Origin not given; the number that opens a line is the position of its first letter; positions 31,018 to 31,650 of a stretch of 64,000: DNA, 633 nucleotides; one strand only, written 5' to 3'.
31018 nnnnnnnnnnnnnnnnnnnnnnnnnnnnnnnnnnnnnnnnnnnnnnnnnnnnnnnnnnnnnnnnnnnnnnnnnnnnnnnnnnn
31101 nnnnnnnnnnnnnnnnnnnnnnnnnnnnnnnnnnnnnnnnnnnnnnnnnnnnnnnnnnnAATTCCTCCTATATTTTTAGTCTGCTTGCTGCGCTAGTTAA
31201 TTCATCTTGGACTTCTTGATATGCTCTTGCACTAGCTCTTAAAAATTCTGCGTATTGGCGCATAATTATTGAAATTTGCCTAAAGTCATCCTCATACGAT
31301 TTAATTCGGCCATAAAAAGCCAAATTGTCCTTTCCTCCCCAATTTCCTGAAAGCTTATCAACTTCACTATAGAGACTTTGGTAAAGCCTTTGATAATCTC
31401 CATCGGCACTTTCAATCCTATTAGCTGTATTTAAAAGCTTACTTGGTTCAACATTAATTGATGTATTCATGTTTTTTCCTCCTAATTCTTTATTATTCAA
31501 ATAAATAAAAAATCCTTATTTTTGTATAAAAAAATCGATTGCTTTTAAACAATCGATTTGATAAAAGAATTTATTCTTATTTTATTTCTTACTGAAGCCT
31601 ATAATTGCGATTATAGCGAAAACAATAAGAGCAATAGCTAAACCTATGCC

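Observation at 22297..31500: Reduced, rewired type VII-like (WXG100 + EssC-like) secretion operon without recognisable EsaA/EssA/EssB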

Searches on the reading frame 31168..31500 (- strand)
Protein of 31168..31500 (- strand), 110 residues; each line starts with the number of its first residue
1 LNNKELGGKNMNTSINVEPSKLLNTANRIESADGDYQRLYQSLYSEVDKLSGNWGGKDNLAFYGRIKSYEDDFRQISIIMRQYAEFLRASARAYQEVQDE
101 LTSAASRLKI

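Call 3: search_protein_families(library=pfam, proteins=[window:31168-31500:-], max_evalue=1)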
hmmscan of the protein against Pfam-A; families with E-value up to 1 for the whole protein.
window:31168-31500:- (110 aa): 7 families
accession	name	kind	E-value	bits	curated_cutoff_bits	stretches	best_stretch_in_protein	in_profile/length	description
PF06013.18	WXG100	-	1e-09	38.9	27.3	1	14-96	1-83/86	Proteins of 100 residues with WXG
PF00823.25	PPE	-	0.0038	17.7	26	1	18-99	19-101/165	PPE family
PF10824.14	T7SS_ESX_EspC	-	0.046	14.6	23.5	1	11-101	1-94/100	Excreted virulence factor EspC, type VII ESX diderm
PF08614.16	ATG16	-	0.058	14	33.7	1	65-104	124-163/200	Autophagy protein 16 (ATG16)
PF18625.7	EspB_PE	-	0.11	13.4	29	1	82-100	58-76/77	ESX-1 secreted protein B PE domain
PF25792.1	BREX_BrxC_helical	-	0.12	13.1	27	1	55-103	70-118/123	BREX ATP-binding protein BrxC alpha helical domain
PF15619.11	Lebercilin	-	0.16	11.9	34.3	0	66-109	48-91/193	Ciliary protein causing Leber congenital amaurosis disease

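Call 4: search_protein_families(library=ncbifam, proteins=[window:31168-31500:-], max_evalue=1)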
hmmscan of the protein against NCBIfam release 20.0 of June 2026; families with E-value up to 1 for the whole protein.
window:31168-31500:- (110 aa): 3 families
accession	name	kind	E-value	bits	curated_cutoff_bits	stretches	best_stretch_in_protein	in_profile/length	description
TIGR03930.1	WXG100_ESAT6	subfamily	8.6e-12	45.1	44.85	1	15-100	2-87/90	WXG100 family type VII secretion target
NF035934.1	ESAT6_2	subfamily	6.5e-09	35.9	100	1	15-107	3-95/96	pore-forming ESAT-6 family protein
NF008672.1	PRK11677.1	equivalog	0.05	13.5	150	1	24-85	58-120/133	Z-ring associated protein ZapG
